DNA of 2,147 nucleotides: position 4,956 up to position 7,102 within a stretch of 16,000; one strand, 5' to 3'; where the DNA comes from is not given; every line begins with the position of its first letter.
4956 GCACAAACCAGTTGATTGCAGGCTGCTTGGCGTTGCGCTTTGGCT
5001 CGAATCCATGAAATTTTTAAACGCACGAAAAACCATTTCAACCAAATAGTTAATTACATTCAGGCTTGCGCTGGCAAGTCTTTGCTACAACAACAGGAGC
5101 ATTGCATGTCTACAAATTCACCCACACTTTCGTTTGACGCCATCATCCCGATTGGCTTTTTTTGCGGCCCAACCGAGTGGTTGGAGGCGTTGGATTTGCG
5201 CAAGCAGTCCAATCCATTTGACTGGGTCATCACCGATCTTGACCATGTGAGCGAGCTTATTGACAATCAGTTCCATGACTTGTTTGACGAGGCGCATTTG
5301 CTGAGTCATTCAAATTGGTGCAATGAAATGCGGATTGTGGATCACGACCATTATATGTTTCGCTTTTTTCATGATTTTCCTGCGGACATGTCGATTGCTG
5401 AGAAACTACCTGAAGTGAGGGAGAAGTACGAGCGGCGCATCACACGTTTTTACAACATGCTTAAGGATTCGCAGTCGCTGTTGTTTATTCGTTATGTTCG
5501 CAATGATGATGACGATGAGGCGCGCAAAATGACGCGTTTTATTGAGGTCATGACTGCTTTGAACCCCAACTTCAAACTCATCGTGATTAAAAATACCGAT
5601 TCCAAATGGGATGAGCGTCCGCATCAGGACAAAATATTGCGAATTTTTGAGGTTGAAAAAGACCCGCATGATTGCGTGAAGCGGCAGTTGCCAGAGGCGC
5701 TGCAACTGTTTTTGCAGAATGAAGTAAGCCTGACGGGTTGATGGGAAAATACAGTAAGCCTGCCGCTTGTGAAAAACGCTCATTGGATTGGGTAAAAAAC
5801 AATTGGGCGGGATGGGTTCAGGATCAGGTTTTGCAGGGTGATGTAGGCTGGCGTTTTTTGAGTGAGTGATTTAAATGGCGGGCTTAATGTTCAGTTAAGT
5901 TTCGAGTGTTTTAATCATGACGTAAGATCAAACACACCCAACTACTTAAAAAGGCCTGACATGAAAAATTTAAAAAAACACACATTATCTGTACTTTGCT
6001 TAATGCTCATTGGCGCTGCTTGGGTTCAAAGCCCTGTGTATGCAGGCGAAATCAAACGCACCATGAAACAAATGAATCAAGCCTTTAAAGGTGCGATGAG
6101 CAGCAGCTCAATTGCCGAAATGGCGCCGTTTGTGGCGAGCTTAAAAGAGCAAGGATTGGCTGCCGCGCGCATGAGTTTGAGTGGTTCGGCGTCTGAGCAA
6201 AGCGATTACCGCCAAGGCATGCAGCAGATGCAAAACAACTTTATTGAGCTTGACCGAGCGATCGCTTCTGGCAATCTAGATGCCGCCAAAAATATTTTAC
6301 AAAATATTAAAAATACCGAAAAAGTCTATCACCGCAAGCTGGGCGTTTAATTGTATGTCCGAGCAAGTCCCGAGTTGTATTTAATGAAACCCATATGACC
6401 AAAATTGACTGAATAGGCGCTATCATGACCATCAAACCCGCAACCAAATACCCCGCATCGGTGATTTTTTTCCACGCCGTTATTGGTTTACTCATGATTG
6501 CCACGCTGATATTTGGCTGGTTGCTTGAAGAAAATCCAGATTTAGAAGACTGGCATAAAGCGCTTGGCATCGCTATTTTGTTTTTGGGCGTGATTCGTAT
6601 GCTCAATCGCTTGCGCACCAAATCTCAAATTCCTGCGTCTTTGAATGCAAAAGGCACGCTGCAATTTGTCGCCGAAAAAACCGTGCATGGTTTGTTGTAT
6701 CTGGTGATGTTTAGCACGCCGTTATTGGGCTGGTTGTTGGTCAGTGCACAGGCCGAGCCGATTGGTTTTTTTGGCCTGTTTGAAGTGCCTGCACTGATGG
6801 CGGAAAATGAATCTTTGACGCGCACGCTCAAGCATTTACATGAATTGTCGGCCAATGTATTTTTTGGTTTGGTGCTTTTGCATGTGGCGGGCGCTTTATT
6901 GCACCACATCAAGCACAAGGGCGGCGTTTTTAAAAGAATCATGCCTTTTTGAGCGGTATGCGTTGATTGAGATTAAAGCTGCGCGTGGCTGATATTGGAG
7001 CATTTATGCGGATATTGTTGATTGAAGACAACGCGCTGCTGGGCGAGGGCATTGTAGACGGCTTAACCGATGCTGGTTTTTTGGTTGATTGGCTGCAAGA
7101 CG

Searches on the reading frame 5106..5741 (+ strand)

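Call 6: search_protein_families(library=pfam, proteins=[window:5106-5741:+], max_evalue=0.01)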
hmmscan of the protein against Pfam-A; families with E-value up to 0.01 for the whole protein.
window:5106-5741:+ (211 aa): 1 family
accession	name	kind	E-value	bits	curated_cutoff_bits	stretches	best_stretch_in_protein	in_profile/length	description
PF08795.16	DUF1796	-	5.2e-21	75.6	23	1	12-147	2-144/166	Putative papain-like cysteine peptidase (DUF1796)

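Call 7: search_protein_families(library=padloc, proteins=[window:5106-5741:+], max_evalue=1)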
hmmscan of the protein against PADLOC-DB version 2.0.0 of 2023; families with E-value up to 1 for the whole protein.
window:5106-5741:+ (211 aa): 0 families

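Call 8: search_protein_families(library=ncbifam, proteins=[window:5106-5741:+], max_evalue=1)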
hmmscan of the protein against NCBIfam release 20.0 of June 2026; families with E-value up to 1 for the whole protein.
window:5106-5741:+ (211 aa): 0 families

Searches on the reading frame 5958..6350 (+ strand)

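Call 6: search_protein_families(library=pfam, proteins=[window:5958-6350:+], max_evalue=0.01)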
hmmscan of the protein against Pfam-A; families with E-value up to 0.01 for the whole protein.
window:5958-6350:+ (130 aa): 2 families
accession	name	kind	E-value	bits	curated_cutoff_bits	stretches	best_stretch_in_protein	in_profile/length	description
PF07361.16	Cytochrom_B562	-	1.8e-18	67.4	30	1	31-127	1-100/102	Cytochrome b562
PF08430.17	Forkhead_N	-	0.0022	19.1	22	1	34-126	56-130/135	Forkhead N-terminal region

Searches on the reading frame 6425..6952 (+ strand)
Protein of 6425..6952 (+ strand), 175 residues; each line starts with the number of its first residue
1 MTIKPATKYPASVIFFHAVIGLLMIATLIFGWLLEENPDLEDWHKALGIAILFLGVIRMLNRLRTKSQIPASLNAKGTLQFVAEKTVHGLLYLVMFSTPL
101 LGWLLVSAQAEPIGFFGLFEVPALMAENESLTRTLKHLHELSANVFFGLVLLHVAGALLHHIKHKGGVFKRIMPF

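Call 6: search_protein_families(library=pfam, proteins=[window:6425-6952:+], max_evalue=0.01)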
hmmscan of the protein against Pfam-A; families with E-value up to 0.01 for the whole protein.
window:6425-6952:+ (175 aa): 2 families
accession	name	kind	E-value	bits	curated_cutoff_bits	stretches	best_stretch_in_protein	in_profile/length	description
PF01292.26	Ni_hydr_CYTB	-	8.2e-24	84.8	30.1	1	9-174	2-178/179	Prokaryotic cytochrome b561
PF14358.11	DUF4405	-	0.0032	18.4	26.7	0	132-155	40-63/66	Domain of unknown function (DUF4405)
